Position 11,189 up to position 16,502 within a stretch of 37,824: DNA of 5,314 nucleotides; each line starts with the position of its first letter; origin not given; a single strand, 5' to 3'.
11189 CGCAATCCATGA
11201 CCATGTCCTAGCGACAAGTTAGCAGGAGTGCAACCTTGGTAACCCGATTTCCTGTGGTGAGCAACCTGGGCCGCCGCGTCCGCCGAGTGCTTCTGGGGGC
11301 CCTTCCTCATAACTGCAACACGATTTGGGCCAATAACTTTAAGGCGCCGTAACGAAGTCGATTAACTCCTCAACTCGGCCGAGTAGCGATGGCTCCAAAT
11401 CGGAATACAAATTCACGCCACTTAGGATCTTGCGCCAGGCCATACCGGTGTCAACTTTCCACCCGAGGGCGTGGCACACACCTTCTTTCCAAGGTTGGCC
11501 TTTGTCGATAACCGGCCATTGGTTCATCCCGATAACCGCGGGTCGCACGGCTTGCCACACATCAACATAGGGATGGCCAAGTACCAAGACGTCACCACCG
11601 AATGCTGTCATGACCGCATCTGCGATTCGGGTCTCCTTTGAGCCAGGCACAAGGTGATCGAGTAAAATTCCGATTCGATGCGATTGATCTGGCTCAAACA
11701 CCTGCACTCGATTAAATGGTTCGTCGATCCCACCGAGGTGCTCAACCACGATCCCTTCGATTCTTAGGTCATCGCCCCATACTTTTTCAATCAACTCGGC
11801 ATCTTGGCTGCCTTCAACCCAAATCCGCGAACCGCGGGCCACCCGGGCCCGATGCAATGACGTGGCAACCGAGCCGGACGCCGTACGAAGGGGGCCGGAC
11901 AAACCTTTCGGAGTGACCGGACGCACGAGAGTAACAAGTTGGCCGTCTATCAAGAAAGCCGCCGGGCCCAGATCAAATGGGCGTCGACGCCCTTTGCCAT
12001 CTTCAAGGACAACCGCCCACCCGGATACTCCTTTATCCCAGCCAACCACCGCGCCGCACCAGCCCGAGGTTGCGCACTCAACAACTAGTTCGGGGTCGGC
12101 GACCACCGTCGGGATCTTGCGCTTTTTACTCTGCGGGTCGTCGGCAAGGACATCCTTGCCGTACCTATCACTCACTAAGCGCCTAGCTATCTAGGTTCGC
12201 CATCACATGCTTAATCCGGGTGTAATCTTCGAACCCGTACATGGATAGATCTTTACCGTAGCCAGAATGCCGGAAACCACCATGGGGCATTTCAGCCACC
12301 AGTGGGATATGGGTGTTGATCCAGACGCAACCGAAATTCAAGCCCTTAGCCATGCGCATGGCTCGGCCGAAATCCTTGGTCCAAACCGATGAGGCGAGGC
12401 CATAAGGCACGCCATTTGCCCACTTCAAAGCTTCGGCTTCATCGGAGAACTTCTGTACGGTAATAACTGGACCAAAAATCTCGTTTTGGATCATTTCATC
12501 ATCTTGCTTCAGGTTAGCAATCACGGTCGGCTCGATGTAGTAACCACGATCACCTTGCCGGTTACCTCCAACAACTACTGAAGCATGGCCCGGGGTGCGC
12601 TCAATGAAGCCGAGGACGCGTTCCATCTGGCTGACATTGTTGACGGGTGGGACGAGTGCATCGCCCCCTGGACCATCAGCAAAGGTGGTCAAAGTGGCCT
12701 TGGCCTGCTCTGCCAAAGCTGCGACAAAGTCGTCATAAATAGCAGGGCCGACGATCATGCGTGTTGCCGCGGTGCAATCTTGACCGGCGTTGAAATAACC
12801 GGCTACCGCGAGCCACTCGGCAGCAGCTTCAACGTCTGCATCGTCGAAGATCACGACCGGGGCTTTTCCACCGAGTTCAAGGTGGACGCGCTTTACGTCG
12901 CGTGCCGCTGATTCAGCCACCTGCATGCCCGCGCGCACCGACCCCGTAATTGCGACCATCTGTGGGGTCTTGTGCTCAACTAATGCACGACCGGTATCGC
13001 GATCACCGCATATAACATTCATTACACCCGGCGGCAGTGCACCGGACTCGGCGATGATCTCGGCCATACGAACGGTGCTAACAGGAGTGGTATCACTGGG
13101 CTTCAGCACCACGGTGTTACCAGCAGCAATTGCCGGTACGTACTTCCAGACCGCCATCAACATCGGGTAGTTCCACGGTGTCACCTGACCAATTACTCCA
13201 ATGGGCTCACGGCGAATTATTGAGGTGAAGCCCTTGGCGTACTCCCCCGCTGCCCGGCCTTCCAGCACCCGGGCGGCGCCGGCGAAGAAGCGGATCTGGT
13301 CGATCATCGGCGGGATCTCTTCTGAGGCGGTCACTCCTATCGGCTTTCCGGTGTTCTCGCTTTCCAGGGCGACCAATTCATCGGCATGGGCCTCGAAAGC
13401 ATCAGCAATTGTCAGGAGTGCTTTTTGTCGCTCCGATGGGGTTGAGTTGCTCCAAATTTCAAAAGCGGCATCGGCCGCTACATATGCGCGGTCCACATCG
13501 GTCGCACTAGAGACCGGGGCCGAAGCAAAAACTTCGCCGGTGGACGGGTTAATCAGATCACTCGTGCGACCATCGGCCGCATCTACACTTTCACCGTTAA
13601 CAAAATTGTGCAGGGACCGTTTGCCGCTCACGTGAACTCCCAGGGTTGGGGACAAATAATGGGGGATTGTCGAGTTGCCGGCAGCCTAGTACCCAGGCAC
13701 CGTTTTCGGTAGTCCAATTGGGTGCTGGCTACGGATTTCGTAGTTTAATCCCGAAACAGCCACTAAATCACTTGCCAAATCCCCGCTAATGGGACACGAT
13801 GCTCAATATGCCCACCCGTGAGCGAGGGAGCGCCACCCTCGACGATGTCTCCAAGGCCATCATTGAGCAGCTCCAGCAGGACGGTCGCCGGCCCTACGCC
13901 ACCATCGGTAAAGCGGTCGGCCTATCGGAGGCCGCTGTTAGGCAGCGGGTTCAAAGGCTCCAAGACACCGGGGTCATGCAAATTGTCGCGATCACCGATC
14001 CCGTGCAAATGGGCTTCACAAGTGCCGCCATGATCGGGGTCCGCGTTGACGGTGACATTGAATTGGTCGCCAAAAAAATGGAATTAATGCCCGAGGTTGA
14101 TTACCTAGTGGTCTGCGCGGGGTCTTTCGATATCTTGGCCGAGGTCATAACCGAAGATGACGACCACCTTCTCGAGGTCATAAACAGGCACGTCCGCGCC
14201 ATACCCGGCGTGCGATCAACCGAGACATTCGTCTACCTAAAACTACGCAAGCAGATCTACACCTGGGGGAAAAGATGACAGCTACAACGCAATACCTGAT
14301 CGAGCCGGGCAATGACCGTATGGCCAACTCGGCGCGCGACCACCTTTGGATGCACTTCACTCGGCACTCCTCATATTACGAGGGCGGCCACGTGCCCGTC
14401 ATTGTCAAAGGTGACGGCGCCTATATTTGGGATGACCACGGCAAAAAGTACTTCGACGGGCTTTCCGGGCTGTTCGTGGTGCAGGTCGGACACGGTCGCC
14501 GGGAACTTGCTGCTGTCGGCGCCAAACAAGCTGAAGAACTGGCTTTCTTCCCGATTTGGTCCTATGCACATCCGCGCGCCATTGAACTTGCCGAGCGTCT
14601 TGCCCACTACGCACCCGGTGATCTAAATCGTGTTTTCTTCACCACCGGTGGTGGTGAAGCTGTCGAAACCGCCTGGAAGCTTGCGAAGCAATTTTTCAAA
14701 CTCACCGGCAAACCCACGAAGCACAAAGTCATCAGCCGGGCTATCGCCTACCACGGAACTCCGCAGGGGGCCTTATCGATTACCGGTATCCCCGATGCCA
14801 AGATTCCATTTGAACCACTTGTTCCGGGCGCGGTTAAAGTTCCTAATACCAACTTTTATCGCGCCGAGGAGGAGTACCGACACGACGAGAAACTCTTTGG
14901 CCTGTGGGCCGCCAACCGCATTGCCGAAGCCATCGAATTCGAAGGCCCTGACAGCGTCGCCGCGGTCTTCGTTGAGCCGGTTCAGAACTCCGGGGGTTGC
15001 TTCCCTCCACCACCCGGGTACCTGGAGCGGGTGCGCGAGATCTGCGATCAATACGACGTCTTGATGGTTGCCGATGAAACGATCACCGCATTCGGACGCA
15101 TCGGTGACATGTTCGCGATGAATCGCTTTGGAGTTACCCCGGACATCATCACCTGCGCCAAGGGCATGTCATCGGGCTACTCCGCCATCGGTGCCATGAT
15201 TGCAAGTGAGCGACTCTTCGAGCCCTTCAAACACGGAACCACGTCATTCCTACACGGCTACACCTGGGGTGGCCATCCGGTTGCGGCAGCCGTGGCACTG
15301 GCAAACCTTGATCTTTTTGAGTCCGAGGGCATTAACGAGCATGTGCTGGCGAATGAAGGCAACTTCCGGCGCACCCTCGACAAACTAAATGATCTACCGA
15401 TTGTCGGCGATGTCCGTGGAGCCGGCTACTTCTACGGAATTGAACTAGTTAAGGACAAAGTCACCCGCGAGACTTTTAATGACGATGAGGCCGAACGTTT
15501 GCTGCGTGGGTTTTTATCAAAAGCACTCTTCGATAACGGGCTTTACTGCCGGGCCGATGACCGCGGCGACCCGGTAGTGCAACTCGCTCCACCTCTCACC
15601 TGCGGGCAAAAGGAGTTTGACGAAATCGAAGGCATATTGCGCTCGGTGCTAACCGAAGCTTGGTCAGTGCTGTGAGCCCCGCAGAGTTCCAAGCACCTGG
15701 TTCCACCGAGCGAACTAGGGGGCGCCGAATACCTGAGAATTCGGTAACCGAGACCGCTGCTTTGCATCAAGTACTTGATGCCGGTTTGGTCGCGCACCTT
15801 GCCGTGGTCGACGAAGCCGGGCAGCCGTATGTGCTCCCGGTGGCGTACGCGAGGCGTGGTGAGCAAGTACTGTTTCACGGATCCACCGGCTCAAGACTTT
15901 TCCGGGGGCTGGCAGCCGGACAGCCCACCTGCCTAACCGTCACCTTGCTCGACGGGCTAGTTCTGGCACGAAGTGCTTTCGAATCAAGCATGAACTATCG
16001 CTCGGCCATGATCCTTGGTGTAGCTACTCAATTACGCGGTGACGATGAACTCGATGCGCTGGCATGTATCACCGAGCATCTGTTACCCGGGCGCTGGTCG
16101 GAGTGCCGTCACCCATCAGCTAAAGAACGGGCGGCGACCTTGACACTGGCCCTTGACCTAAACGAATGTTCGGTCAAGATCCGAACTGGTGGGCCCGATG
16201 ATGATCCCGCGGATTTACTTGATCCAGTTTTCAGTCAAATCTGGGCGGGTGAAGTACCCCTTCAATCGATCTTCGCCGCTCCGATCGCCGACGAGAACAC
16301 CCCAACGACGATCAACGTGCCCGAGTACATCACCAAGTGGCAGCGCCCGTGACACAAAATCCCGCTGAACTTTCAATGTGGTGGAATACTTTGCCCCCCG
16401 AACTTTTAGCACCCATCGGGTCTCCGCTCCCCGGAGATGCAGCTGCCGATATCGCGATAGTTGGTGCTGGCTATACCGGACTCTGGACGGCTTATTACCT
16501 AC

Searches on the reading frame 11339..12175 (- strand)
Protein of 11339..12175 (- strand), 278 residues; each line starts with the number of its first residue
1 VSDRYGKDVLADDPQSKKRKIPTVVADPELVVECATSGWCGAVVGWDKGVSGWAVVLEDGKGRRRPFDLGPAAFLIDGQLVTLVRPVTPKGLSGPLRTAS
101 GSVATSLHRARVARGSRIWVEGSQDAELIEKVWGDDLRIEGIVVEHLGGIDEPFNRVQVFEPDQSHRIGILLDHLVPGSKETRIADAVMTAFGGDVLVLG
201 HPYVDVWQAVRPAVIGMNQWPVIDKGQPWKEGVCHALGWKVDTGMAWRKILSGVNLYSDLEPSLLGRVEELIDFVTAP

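Call 13: search_protein_families(library=pfam, proteins=[window:11339-12175:-], max_evalue=0.001)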
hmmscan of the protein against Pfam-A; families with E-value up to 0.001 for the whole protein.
window:11339-12175:- (278 aa): 2 families
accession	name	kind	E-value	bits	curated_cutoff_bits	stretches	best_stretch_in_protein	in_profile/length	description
PF11296.14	DUF3097_C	-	6e-72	241.1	27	1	116-276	1-158/159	DUF3097, C-terminal domain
PF22845.2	DUF3097_N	-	3.1e-24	84.9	28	1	24-86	2-61/61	DUF3097, N-terminal domain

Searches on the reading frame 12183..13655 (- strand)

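Call 14: search_protein_families(library=pfam, proteins=[window:12183-13655:-], max_evalue=0.001)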
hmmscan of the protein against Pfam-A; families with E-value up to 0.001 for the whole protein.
window:12183-13655:- (490 aa): 1 family
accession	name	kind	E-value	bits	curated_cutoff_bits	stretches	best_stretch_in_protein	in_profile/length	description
PF00171.27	Aldedh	-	4.2e-154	514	23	1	27-484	5-461/461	Aldehyde dehydrogenase family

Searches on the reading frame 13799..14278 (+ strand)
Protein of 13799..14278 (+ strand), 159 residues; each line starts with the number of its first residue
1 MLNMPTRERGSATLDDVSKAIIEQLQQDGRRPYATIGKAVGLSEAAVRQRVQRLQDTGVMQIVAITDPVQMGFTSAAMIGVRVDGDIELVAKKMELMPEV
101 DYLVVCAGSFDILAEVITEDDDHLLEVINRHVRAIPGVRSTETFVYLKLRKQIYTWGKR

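Call 14: search_protein_families(library=pfam, proteins=[window:13799-14278:+], max_evalue=0.001)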
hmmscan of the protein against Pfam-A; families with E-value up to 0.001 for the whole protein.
window:13799-14278:+ (159 aa): 6 families
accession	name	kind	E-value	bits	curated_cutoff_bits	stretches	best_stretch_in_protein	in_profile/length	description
PF22482.2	AsnC_trans_reg_3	-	1.3e-17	64.1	24.4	1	77-158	5-94/95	PF0864 C-terminal dimeric alpha+beta barrel domain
PF13404.12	HTH_AsnC-type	-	8.3e-16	58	27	1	14-55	1-42/42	AsnC-type helix-turn-helix domain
PF01037.27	AsnC_trans_reg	-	6.6e-15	55.2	25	1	79-148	1-72/73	Lrp/AsnC ligand binding domain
PF13412.12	HTH_24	-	5.7e-10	39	21.9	1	14-59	1-46/48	Winged helix-turn-helix DNA-binding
PF22451.2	NirdL-like_HTH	-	4.9e-08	32.9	27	1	20-60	3-46/47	Siroheme decarboxylase NirDL-like HTH domain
PF08279.18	HTH_11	-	9.2e-05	22.7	25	1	19-65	3-49/55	HTH domain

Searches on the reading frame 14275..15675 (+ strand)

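Call 14: search_protein_families(library=pfam, proteins=[window:14275-15675:+], max_evalue=0.001)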
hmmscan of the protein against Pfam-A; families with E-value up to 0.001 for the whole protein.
window:14275-15675:+ (466 aa): 1 family
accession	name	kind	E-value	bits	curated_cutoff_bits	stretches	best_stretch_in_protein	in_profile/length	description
PF00202.27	Aminotran_3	-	1.5e-85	287.8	30.5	1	42-458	12-402/403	Aminotransferase class-III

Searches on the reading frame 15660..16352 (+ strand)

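Call 14: search_protein_families(library=pfam, proteins=[window:15660-16352:+], max_evalue=0.001)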
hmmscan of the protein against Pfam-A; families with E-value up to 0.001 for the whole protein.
window:15660-16352:+ (230 aa): 2 families
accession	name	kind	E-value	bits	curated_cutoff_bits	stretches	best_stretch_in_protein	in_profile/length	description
PF12900.13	Pyridox_ox_2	-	1.4e-37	129.2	27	1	33-173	3-139/140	Pyridoxamine 5'-phosphate oxidase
PF01243.27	PNPOx_N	-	0.00018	22.3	28.1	1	34-134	4-85/120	Pyridoxamine 5'-phosphate oxidase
